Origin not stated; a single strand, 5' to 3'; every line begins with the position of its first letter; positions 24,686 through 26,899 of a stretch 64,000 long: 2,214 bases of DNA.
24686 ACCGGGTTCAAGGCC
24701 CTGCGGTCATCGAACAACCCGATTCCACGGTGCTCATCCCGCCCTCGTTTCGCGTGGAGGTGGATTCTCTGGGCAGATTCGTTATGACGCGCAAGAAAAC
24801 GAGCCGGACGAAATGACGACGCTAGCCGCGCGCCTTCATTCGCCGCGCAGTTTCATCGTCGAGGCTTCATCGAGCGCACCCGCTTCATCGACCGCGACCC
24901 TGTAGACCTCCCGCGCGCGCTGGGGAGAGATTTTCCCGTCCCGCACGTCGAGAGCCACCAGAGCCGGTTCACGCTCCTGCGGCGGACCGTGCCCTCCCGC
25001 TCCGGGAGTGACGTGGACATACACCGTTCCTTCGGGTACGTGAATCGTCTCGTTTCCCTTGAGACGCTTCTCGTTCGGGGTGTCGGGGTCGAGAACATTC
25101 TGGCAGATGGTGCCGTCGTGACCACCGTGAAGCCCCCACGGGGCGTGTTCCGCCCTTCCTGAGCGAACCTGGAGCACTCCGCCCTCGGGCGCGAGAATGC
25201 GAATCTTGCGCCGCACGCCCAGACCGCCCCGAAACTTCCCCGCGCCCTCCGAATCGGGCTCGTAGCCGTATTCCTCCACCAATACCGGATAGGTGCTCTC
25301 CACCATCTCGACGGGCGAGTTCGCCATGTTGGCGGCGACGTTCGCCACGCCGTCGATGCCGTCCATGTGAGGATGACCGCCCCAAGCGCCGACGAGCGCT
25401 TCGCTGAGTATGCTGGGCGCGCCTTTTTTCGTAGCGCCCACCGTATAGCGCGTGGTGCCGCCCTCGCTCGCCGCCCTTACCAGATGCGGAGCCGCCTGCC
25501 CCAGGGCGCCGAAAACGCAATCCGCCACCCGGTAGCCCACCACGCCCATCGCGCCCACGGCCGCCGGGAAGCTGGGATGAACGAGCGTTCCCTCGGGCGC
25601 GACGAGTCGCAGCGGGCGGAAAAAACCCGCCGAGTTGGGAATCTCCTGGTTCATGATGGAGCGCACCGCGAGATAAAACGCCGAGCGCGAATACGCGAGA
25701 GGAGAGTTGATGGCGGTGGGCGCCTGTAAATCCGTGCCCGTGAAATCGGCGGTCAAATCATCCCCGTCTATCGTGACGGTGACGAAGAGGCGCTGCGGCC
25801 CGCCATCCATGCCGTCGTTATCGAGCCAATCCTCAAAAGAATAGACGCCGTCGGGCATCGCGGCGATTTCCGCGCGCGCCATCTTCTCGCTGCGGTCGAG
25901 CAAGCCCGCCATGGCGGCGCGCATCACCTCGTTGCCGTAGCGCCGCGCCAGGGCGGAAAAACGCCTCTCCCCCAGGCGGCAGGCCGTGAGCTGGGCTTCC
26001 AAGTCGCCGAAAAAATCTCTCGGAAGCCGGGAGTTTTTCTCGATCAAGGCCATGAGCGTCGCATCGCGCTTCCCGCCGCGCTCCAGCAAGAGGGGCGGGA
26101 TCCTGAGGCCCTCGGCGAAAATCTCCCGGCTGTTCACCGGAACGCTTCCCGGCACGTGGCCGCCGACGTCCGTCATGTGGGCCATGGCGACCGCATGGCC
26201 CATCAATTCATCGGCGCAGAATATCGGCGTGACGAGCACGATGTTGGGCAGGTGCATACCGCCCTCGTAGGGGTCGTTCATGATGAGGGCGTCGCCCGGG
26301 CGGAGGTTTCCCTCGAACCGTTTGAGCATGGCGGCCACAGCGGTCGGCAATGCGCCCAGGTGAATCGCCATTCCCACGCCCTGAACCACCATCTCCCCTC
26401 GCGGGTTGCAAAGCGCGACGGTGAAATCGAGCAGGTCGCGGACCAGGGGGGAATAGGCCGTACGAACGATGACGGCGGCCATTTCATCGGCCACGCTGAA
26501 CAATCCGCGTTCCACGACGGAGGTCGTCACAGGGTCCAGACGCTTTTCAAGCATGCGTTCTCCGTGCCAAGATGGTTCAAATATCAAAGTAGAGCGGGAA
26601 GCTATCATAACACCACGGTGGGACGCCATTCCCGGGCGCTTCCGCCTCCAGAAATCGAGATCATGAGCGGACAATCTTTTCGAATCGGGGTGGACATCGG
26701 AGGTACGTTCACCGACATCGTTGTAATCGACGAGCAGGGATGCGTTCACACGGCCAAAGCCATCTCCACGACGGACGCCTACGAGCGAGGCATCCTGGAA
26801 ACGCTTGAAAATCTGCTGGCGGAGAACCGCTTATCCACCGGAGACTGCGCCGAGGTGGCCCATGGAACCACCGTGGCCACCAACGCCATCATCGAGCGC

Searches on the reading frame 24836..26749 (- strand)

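Call 56: search_protein_families(library=pfam, proteins=[window:24836-26749:-], max_evalue=0.00001)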
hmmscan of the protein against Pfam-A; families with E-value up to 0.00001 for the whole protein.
window:24836-26749:- (637 aa): 1 family
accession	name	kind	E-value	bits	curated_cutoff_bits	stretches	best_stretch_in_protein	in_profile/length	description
PF02538.19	Hydantoinase_B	-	1.1e-168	562.3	26.8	1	72-590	1-519/519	Hydantoinase B/oxoprolinase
